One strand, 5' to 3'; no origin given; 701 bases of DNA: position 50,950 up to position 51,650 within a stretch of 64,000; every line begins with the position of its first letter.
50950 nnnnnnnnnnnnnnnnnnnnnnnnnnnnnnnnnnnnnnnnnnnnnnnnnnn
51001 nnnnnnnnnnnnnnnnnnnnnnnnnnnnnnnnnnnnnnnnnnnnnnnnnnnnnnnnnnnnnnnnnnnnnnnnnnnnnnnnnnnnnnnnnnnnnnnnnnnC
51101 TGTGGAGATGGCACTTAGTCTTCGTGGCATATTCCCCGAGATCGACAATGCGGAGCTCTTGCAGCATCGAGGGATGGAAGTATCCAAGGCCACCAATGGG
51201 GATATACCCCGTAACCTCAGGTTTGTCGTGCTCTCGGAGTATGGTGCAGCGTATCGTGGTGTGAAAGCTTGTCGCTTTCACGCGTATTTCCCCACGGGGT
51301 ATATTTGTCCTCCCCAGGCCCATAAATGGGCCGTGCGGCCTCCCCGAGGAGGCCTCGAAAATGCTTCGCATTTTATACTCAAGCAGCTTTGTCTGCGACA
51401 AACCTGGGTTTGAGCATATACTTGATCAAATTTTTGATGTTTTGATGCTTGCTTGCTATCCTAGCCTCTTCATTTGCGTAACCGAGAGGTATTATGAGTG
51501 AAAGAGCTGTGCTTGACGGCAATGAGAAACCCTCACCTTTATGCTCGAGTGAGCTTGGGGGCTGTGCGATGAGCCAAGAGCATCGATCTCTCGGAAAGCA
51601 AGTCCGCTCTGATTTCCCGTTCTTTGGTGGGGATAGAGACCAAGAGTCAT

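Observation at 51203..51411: Second copy of the structured element, directly upstream of the sufS-like cysteine desulfurase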

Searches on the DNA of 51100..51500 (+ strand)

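Call 7: search_rna_families(source=window, start=51100, end=51500, threshold=evalue, max_evalue=10, show_alignments=2)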
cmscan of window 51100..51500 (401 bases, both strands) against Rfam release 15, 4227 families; matches with E-value up to 10: 3.
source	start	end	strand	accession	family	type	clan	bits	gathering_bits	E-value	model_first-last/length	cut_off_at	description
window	51307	51357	-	RF01762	whalefall-1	Gene; sRNA;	-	18.2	37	0.033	1-56/56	no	Whalefall-1 RNA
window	51244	51297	+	RF03213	mir-5885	Gene; miRNA;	-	17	64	0.52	1-65/65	no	mir-5885 microRNA precursor family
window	51165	51261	-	RF01514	Afu_513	Gene; snRNA; snoRNA; CD-box;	-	12.3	48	2.5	1-103/103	no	A. fumigatus snoRNA Afu_513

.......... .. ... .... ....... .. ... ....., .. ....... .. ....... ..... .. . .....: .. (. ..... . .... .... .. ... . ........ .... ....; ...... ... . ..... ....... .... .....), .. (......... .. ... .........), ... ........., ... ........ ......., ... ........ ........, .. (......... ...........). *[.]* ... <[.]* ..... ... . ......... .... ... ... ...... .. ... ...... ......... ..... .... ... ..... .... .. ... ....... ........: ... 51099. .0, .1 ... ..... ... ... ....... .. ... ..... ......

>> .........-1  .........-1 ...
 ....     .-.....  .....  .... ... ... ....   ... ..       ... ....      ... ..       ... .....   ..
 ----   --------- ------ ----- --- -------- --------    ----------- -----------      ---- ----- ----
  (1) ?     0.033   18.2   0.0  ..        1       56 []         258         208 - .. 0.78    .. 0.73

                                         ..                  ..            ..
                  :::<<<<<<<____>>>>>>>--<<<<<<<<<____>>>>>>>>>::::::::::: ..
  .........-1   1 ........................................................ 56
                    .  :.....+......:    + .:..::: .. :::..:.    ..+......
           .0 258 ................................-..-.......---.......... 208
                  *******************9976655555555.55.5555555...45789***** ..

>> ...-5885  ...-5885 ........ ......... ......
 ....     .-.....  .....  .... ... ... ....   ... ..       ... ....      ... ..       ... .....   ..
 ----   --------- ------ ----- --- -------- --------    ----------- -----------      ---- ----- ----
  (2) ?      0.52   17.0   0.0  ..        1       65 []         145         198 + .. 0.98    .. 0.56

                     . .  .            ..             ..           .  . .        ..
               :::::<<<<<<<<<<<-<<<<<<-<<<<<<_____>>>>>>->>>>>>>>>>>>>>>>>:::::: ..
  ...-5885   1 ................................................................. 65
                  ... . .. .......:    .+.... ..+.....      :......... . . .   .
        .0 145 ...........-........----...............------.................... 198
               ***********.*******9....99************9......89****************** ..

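Call 31: build_rna_model(alignment_id=A2, structure=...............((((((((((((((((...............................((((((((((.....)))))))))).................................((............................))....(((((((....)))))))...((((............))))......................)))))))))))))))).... )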
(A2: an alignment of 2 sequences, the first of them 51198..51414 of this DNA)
Model R1 built from alignment A2 (2 sequences, 239 columns); structure: as given.
model positions 239; base pairs 39; branch points 3; effective number of sequences 1.21; information 0.589 bits per position. Calibrated on 0.2 Mb of random sequence (short: E-values are rough).
structure used (alignment columns):
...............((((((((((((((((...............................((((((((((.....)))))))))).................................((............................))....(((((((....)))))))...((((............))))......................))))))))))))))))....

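Call 32: search_with_rna_model(model_id=R1, sources=[window, L001], max_evalue=10, filters=off)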
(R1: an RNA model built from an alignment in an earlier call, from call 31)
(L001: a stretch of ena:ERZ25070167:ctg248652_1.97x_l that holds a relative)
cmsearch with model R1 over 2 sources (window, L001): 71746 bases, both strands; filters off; matches with E-value up to 10: 100.
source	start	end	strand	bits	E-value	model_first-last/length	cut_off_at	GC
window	13254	13492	+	293.4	1.9e-95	1-239/239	no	0.5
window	51198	51414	+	254.5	1.2e-82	1-239/239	no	0.54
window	13265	13503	-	18.1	7.6e-05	1-239/239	no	0.49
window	54927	54992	+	15.1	0.00075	1-239/239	no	0.36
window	51209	51423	-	14.4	0.0013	1-239/239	no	0.53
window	54937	55003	-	11.6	0.011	1-239/239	no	0.34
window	24567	24608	+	9.7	0.045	1-239/239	no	0.5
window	48982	49042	-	9.4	0.056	1-239/239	no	0.39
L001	1088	1157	-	8.7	0.091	1-239/239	no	0.43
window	29984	30072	+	7.8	0.18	1-239/239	no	0.48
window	5016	5086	-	7.7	0.2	1-239/239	no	0.48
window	27855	27877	+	7.6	0.22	63-87/239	no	0.52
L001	2769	2857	+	7.5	0.23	1-239/239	no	0.47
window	38217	38291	+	7.1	0.32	1-239/239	no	0.44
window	16978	17050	+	6.4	0.53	1-239/239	no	0.45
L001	2781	2869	-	6.2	0.64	1-239/239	no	0.46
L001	888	941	+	5.7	0.88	1-239/239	no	0.63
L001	3866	3957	-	5.6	0.98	1-239/239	no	0.49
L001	3412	3495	-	5.2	1.3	1-239/239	no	0.57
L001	4795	4833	+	4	3.3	1-239/239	no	0.62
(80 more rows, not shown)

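Call 37: search_with_rna_model(model_id=R1, sources=[L002, L003, L004, L005, L006, L007, L008, L009, L010, L011, L012, L013, L014, L015, L016], max_evalue=1, filters=off)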
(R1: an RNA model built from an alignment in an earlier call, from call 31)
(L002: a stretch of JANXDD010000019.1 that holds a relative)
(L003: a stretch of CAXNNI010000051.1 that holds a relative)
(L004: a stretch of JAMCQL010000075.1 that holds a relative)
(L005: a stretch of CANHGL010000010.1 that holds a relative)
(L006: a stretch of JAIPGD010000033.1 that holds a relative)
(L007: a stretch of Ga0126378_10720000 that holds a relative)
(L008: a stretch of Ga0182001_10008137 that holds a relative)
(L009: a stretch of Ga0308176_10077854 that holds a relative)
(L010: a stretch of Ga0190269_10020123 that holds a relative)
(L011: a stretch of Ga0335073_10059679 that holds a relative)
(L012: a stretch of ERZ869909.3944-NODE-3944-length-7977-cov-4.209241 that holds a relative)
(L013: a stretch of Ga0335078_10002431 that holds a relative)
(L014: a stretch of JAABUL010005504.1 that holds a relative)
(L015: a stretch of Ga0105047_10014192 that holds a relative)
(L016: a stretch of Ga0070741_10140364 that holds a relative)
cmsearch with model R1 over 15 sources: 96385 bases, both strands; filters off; matches with E-value up to 1: 18.
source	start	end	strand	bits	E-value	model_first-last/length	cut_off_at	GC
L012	5553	5620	+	14.5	0.0016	1-239/239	no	0.68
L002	5700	5734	+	11.7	0.013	102-152/239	no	0.54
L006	3752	3798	-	11.1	0.021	103-152/239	no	0.36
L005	6324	6370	+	10.9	0.024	103-152/239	no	0.28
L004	7174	7277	+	9.8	0.056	1-239/239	no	0.53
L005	5733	5759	-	8.8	0.12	1-239/239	no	0.44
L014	5357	5405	-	8.6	0.14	1-239/239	no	0.61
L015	9747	9787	-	8.4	0.15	1-239/239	no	0.59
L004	5084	5127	+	8.3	0.17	103-152/239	no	0.57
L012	5476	5530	+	7.5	0.31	1-239/239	no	0.6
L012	105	214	+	7.5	0.32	1-239/239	no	0.61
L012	5488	5539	-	7.3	0.37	1-239/239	no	0.6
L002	1663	1703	+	7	0.44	1-239/239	no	0.61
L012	6628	6663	-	6.3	0.77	1-239/239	no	0.72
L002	1943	1971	+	6.2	0.81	1-239/239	no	0.45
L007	765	828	+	6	0.95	1-239/239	no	0.41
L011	4705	4759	+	6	1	1-239/239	no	0.69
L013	468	522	-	6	1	1-239/239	no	0.69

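Call 46: search_with_rna_model(model_id=R1, sources=[L017, L018], max_evalue=1, filters=off)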
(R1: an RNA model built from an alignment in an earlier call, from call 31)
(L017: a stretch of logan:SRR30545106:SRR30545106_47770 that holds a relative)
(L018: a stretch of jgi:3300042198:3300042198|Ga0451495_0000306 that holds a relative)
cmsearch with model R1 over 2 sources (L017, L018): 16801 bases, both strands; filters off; matches with E-value up to 1: 9.
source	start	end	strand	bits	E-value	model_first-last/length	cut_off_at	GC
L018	6848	6899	+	7.6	0.05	1-239/239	no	0.42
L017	4179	4265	-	6.2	0.14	1-239/239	no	0.46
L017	2320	2365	+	6.2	0.15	1-239/239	no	0.41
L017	2332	2375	-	5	0.35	1-239/239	no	0.43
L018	6032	6074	-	5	0.36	1-239/239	no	0.49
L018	1170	1205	+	4.7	0.46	117-152/239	no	0.56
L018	2061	2115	+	4.1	0.7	1-239/239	no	0.42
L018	7136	7188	+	4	0.75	1-239/239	no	0.38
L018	5606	5664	-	3.7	0.98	1-239/239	no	0.42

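Call 52: search_dna_similar(query=window:51198-51450:+, collection=plasmids, mode=distant, max_evalue=0.1, max_rows=10)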
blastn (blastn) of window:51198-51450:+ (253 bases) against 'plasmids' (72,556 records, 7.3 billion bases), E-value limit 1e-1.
Records with a match: 1; places in all: 1; records where one place covers at least 80% of the query: 0.
Best place of each record, by identity: 80-90% 1.
By first word of the organism name: Corynebacterium 1.
By predicted mobility (MOB-suite, as given by PLSDB): non-mobilizable 1.
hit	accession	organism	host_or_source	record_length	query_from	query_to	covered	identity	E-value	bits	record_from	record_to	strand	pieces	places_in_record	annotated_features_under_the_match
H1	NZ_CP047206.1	Corynebacterium faecale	Assamese macaque,pure culture,feces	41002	209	248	16%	85.0%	2e-2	46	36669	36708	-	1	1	ParA family protein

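Call 53: search_dna_similar(query=window:51198-51450:+, collection=phages, mode=distant, max_evalue=0.1, max_rows=10)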
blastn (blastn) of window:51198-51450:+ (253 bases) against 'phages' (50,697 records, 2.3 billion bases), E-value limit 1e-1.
Records with a match: 1; places in all: 1; records where one place covers at least 80% of the query: 0.
Best place of each record, by identity: 90-95% 1.
By first word of the organism name: Bacteriophage 1.
By host as written in the record: - 1.
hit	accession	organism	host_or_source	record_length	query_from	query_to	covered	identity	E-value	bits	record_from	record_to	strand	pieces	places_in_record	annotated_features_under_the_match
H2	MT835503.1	Bacteriophage sp.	human fecal samples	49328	88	115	11%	92.9%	7e-2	43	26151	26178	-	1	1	record has no annotation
